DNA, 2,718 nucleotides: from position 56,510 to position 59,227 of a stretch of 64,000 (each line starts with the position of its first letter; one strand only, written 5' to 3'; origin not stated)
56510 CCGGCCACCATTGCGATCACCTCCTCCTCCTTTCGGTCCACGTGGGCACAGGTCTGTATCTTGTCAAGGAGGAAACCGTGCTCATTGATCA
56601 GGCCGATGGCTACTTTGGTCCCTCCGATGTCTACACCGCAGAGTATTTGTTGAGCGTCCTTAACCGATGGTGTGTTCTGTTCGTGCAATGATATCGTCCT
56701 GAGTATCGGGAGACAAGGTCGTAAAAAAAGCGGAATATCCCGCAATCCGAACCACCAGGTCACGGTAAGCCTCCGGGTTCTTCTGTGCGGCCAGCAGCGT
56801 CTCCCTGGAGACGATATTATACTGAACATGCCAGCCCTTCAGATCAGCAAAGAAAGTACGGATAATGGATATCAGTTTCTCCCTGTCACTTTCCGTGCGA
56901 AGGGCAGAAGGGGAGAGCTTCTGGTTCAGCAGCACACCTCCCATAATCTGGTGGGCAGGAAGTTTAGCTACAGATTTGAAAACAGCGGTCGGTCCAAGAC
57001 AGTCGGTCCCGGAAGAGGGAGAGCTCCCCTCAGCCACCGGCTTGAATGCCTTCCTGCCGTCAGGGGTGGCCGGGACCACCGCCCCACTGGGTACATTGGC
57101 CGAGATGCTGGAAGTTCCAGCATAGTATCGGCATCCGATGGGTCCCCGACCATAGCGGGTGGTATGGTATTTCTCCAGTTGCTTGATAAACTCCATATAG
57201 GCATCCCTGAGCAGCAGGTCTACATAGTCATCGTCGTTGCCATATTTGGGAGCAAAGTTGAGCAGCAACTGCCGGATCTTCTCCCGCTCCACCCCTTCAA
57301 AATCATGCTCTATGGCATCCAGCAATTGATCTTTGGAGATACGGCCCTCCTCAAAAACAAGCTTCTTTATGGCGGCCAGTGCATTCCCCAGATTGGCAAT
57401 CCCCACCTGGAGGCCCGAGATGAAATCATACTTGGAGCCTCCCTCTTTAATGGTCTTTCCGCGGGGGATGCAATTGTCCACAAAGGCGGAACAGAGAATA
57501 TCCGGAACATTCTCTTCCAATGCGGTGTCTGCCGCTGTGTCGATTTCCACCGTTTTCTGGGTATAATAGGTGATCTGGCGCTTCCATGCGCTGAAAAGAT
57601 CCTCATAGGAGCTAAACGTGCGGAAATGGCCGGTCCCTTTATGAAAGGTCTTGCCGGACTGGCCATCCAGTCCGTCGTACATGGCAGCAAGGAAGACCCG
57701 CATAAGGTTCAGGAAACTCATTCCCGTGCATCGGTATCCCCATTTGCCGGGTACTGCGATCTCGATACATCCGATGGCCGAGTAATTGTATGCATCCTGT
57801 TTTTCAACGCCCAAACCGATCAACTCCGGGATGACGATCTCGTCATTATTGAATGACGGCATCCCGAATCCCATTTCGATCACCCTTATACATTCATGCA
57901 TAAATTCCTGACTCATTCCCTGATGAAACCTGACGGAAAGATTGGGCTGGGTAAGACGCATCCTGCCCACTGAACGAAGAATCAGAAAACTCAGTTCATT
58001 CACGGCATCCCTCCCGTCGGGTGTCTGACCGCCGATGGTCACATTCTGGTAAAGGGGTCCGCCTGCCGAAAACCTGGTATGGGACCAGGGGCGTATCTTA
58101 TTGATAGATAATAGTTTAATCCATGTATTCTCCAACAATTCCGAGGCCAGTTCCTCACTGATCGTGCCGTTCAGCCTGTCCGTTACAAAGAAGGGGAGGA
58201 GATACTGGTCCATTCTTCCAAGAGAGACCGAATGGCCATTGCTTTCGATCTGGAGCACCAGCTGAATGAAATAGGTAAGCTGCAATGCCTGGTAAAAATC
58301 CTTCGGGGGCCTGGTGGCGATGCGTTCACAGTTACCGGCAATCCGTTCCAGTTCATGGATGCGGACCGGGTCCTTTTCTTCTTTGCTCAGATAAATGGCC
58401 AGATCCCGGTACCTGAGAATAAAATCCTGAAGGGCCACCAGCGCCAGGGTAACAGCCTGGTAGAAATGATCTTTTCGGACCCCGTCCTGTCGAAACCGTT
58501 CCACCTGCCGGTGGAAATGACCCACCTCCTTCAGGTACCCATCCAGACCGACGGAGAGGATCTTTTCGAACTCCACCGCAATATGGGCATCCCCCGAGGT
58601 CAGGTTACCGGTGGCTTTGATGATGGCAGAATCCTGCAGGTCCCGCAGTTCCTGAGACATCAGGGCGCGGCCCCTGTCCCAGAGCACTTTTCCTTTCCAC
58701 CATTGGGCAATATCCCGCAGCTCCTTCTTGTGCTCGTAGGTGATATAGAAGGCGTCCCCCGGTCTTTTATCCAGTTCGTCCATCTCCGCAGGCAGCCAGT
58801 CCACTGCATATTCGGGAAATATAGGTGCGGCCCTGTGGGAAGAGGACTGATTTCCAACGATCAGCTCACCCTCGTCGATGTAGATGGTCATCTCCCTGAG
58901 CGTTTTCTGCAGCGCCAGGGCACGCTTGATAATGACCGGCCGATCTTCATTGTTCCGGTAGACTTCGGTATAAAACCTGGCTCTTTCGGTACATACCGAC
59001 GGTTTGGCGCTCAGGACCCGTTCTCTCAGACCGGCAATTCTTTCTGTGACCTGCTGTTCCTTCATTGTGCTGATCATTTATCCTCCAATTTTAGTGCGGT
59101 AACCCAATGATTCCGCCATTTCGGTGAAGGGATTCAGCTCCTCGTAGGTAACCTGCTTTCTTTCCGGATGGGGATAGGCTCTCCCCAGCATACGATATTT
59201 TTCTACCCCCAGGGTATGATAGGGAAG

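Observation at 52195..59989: Convergent seven-gene sugar locus built around a glycyl radical enzyme of unknown substrate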

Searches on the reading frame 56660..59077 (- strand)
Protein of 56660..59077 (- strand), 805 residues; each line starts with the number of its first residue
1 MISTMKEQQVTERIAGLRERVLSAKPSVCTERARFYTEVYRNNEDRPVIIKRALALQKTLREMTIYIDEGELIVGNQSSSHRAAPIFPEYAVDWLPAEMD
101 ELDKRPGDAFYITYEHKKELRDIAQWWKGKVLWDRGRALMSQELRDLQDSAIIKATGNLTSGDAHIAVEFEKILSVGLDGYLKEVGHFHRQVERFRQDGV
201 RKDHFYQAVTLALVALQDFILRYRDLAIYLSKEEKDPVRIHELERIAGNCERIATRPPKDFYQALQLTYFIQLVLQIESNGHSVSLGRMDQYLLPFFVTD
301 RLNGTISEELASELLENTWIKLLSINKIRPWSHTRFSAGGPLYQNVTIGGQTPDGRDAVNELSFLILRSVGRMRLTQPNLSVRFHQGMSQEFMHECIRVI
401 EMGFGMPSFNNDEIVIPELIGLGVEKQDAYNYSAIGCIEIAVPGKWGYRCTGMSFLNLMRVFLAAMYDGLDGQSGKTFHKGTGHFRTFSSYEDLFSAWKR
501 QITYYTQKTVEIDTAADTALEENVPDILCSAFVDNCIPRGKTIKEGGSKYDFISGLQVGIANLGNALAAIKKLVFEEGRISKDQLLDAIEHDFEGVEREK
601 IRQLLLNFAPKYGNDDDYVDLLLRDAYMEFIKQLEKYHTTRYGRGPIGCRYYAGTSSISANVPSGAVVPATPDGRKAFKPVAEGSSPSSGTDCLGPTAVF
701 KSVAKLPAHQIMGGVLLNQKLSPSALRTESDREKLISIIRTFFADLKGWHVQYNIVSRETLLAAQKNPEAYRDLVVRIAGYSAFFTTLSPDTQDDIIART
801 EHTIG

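Call 4: search_protein_families(library=pfam, proteins=[window:56660-59077:-])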
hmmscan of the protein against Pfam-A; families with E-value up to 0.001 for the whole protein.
window:56660-59077:- (805 aa): 2 families
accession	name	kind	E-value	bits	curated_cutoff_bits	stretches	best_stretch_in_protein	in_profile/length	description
PF02901.20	PFL-like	-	1.1e-195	652.5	24.3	1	11-665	2-647/647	Pyruvate formate lyase-like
PF01228.26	Gly_radical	-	2.4e-32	112.1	22.2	1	681-786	1-106/106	Glycine radical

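Call 5: search_protein_families(library=ncbifam, proteins=[window:56660-59077:-])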
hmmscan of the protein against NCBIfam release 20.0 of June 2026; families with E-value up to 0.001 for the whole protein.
window:56660-59077:- (805 aa): 12 families
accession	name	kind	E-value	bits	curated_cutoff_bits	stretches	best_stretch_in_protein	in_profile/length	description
TIGR01774.1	PFL2-3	subfamily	2.9e-297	988.2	678.2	1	10-804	2-786/786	formate C-acetyltransferase/glycerol dehydratase family glycyl radical enzyme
NF007437.0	PRK09983.1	equivalog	5.4e-178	593.5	1109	1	11-803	2-764/765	formate C-acetyltransferase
NF048011.1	SfplDhtHpsGDes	equivalog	1.1e-170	569.7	1000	1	6-803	18-820/821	(2S)-3-sulfopropanediol dehydratase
NF048009.1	SfplDhtHpfGKleb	equivalog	5e-164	547.5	1000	1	12-802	26-822/824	(2S)-3-sulfopropanediol dehydratase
NF043068.1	glycl_HYPD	equivalog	2.3e-161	538.6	1100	1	11-803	1-783/784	trans-4-hydroxy-L-proline dehydratase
TIGR04394.1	choline_CutC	equivalog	4.8e-143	478.5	1050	1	11-800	2-784/789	choline trimethylamine-lyase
NF033718.1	indole_decarb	equivalog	1.8e-109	367.3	1100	2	106-802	151-866/868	indoleacetate decarboxylase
NF033715.1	glycyl_HPDL_Lrg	equivalog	5e-98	329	1150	2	199-802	265-899/901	4-hydroxyphenylacetate decarboxylase large subunit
TIGR01255.1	pyr_form_ly_1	equivalog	1.7e-43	149.1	994.2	2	610-802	549-741/744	formate C-acetyltransferase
NF038360.1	rad_fix_GrcA3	exception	3.3e-17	62.3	158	1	731-803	5-76/78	autonomous glycyl radical cofactor GrcA3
TIGR04365.1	spare_glycyl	equivalog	3.9e-11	43.3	170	1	748-800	69-121/126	autonomous glycyl radical cofactor GrcA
NF008341.1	PRK11127.1-1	equivalog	1.8e-10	40.7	145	1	749-803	24-78/80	autonomous glycyl radical cofactor GrcA2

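Call 7: search_solved_structures(query=window:56660-59077:-, max_evalue=1e-20)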
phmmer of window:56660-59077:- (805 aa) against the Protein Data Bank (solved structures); distinct sequences matched with E-value up to 1e-20: 35.
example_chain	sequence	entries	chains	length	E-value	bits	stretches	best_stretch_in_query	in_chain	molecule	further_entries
6xs4_A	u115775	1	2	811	0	1020.7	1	6-804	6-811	Formate C-acetyltransferase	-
8yjn_A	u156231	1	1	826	0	1010.9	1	3-803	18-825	Probable dehydratase YbiW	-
8id7_A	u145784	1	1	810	0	1010.8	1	3-803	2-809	Probable dehydratase YbiW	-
1r8w_A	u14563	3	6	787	3.3e-181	607.4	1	10-803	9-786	glycerol dehydratase | B12-independent glycerol dehydratase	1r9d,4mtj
9rco_A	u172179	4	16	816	2.9e-174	584.5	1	10-802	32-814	Glycyl radical protein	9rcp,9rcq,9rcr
5i2a_A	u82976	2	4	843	4.5e-160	537.6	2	11-593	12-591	Diol-dehydratase | Diol dehydratase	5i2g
8yjo_A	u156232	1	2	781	3.2e-149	501.7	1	10-803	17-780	Probable dehydratase PflD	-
8id0_A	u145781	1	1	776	3.7e-140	471.7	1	13-803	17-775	formate C-acetyltransferase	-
8id1_A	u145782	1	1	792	1.4e-139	469.8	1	5-803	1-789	Formate C-acetyltransferase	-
9f3w_A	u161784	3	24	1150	6.7e-130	437.8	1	8-800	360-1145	Choline trimethylamine-lyase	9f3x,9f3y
7vua_A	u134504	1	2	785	3.9e-128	431.9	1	10-800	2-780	HplG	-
8iof_A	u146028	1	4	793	1.1e-127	430.4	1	11-801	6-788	Benzylsuccinate synthase alpha subunit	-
7kq3_A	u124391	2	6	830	8.7e-126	424.2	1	12-802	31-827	Isethionate sulfite-lyase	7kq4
6vxc_A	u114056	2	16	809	1e-124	420.6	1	11-803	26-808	Trans-4-hydroxy-L-proline dehydratase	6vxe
5ymr_B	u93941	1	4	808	2.1e-124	419.6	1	10-804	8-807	Formate acetyltransferase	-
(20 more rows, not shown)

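Call 9: search_solved_structures(query=window:56660-59077:-, max_evalue=1e-200, show_alignments=3)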
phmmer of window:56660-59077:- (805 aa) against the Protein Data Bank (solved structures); distinct sequences matched with E-value up to 1e-200: 3.
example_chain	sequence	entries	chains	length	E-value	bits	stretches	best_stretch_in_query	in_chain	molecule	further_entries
6xs4_A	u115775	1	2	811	0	1020.7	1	6-804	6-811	Formate C-acetyltransferase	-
8yjn_A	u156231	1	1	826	0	1010.9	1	3-803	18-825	Probable dehydratase YbiW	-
8id7_A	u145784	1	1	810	0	1010.8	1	3-803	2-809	Probable dehydratase YbiW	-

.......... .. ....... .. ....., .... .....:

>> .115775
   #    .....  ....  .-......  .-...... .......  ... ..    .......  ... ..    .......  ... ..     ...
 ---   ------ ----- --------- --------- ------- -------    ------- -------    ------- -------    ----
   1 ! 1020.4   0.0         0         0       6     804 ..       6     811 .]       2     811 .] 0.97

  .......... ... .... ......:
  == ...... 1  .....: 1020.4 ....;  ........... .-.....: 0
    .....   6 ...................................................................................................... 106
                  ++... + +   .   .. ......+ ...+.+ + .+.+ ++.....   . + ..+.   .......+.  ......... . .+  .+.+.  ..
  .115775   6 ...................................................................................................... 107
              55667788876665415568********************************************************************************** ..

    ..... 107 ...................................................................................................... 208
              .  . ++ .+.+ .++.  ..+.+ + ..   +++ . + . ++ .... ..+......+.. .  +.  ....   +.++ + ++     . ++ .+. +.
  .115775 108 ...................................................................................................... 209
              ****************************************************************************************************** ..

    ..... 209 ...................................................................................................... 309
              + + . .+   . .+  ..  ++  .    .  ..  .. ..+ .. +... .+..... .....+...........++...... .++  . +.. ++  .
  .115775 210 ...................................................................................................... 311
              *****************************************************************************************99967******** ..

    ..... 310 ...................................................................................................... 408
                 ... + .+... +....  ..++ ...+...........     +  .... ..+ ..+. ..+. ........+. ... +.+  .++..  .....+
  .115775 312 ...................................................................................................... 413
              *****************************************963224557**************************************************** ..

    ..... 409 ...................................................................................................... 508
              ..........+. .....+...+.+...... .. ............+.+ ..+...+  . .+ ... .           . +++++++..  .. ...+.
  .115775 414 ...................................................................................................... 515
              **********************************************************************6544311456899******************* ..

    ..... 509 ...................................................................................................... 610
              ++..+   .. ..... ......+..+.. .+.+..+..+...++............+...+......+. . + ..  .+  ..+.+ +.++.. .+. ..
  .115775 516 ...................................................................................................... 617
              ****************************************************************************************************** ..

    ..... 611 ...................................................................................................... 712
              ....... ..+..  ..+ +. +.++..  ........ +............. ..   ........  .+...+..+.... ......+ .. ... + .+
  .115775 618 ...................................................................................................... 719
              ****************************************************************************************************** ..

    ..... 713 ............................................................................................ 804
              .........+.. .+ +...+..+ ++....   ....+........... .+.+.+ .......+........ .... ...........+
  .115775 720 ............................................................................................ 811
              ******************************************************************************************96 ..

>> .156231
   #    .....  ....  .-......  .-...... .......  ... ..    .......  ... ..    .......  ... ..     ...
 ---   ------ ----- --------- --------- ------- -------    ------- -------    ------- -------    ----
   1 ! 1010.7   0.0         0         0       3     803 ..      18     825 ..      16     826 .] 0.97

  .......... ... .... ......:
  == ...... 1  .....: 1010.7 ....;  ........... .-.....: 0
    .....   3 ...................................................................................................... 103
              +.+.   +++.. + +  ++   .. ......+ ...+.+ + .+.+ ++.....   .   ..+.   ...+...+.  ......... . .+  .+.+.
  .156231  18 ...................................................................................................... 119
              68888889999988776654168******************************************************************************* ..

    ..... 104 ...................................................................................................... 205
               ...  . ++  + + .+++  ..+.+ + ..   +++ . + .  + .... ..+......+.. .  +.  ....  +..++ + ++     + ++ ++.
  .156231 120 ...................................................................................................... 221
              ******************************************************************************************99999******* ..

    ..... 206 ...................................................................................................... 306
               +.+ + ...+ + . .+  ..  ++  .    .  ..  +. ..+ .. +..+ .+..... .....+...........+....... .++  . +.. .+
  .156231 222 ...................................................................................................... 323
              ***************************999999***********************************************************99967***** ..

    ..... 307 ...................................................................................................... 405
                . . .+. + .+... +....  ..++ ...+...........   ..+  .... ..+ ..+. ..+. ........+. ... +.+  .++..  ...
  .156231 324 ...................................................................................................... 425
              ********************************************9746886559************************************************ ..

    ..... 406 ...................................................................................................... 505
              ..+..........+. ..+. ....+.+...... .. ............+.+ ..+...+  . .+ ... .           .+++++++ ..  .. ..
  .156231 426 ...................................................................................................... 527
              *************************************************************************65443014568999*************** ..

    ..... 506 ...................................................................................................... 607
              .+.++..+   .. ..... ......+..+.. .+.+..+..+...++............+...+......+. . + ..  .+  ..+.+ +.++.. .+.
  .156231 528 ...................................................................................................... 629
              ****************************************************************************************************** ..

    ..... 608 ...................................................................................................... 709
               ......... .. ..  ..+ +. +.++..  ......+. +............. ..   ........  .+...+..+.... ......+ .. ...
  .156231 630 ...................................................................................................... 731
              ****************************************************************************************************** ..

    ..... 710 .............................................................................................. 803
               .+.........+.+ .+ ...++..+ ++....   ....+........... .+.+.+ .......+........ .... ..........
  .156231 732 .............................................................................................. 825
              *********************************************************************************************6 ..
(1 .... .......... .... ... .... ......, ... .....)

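Call 21: find_related_loci(query=window:56660-59077:-, collection=genome_contigs, flank=10000)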
Query window:56660-59077:- (805 aa) in genome_contigs; peptide patterns used: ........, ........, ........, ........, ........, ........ (x = any residue, [..] = any of these).
361 stretches matched a pattern; 340 encode a relative of the query (tblastn E <= 1e-3); the best 80 are kept; 80 distinct loci.
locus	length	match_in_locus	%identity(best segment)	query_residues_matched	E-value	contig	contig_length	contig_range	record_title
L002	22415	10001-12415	85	1-805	0e+0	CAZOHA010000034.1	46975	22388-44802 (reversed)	MAG TPA_asm: uncultured Bacteroides sp. isolate SRP332253_co2_34 genome assembly, contig: NODE_651_length_46975_cov_5.97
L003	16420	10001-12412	80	1-804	0e+0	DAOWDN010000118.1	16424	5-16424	MAG TPA_asm: Bacteroidia bacterium isolate CSMAG_1914 CSMAG_1914_k141_2516323_length_16424_cov_14.7481, whole genome sho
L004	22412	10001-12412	80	1-804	0e+0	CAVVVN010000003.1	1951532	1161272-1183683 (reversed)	MAG: uncultured Bacteroidales bacterium isolate MFD03804.bin.1.21 genome assembly, contig: contig_2544, whole genome sho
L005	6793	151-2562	80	1-804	0e+0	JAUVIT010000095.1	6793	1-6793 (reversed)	MAG: Bacteroidota bacterium isolate CSMAG_435 CSMAG_435_k127_851761_length_6793_cov_45.7252, whole genome shotgun sequen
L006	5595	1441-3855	80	1-804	0e+0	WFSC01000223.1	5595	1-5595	MAG: Bacteroidales bacterium isolate S016_18 k151_434937, whole genome shotgun sequence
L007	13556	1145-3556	80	1-804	0e+0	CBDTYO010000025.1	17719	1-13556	MAG TPA_asm: uncultured Bacteroidia bacterium isolate ERR2431960_concoct_72 genome assembly, contig: ERZ23880139.1175, w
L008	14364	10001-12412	80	1-804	0e+0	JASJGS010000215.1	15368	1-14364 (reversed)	MAG: Bacteroidales bacterium isolate ChS5.bin.2 ChesSed_k141_203876, whole genome shotgun sequence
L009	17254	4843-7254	80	1-804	0e+0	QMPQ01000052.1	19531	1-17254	MAG: Bacteroidetes bacterium isolate B13_G6 B13_Guay6_scaffold_01174, whole genome shotgun sequence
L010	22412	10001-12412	79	1-804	0e+0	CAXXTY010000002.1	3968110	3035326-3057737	MAG: uncultured Draconibacterium sp. isolate 3c847d08-3f02-4ba9-864e-608bed6ae1c3 genome assembly, contig: contig_2, who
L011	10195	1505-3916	80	1-804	0e+0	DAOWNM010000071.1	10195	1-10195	MAG TPA_asm: Bacteroidota bacterium isolate CSMAG_3028 CSMAG_3028_k141_2279449_length_10195_cov_45.7747, whole genome sh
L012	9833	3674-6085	80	1-804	0e+0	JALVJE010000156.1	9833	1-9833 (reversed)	MAG: Bacteroidales bacterium isolate A1_metabat2_scaf2bin.020 A1_NODE_4056_length_9833_cov_3.625077, whole genome shotgu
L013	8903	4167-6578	80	1-804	0e+0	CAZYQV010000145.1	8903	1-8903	MAG TPA_asm: uncultured Rikenellaceae bacterium isolate binchicken_co219_276 genome assembly, contig: k141_1540082, whol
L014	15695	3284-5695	80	1-804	0e+0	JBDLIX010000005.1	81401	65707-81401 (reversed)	MAG: Bacteroidota bacterium isolate MAG062 MAG062_5, whole genome shotgun sequence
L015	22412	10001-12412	78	1-804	0e+0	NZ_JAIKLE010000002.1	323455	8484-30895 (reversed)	Maribellus maritimus strain 5E3 scaffold_2_length=323456, whole genome shotgun sequence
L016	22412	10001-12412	79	1-804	0e+0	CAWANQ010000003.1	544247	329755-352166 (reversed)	MAG: uncultured Bacteroidetes bacterium isolate MFD03804.bin.1.203 genome assembly, contig: contig_15582, whole genome s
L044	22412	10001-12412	76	1-804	0e+0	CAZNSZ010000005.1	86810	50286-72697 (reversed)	MAG TPA_asm: uncultured Bacteroides sp. isolate binchicken_co176_102 genome assembly, contig: NODE_42_length_86810_cov_1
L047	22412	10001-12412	78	1-804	0e+0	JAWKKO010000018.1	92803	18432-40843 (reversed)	MAG: Bacteroidales bacterium isolate ABC2.51 ABC2.51.fa-18, whole genome shotgun sequence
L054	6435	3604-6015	70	1-804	0e+0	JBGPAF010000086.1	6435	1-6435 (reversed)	MAG: Bacteroidia bacterium isolate OBJ_0618_130150_135 k141_1471997_length_6435_cov_8.0000, whole genome shotgun sequenc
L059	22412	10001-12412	70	1-804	0e+0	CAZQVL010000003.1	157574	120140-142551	MAG TPA_asm: uncultured Rikenellaceae bacterium isolate binchicken_co100_457 genome assembly, contig: NODE_60_length_157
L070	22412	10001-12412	69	1-804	0e+0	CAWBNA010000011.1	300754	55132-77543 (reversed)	MAG: uncultured Bacteroidales bacterium isolate MFD01476.bin.1.82 genome assembly, contig: contig_13781, whole genome sh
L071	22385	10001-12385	69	10-804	0e+0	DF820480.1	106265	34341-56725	Bacterium UASB270 DNA, scaffold: UASB270_scaffold_18, whole genome shotgun sequence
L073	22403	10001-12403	70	1-801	0e+0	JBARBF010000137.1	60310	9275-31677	MAG: Bacteroidales bacterium isolate MFD05764_ilm_asm_bin327 k127_4134098, whole genome shotgun sequence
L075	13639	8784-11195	69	1-804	0e+0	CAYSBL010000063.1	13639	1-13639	MAG TPA_asm: uncultured Rikenellaceae bacterium isolate binchicken_co26_242 genome assembly, contig: NODE_5790_length_13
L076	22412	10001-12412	68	1-804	0e+0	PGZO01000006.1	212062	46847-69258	MAG: Firmicutes bacterium HGW-Firmicutes-7 bjp_ig2157_scaffold_23, whole genome shotgun sequence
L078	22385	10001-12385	70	10-804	0e+0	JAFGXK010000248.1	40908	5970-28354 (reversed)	MAG: Bacteroidales bacterium isolate ZodW_Metabat.368 k87_15249774, whole genome shotgun sequence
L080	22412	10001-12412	68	1-804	0e+0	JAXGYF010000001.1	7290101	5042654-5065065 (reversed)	MAG: Candidatus Vecturithrix sp. isolate AnMBR.bin507 bin507_1, whole genome shotgun sequence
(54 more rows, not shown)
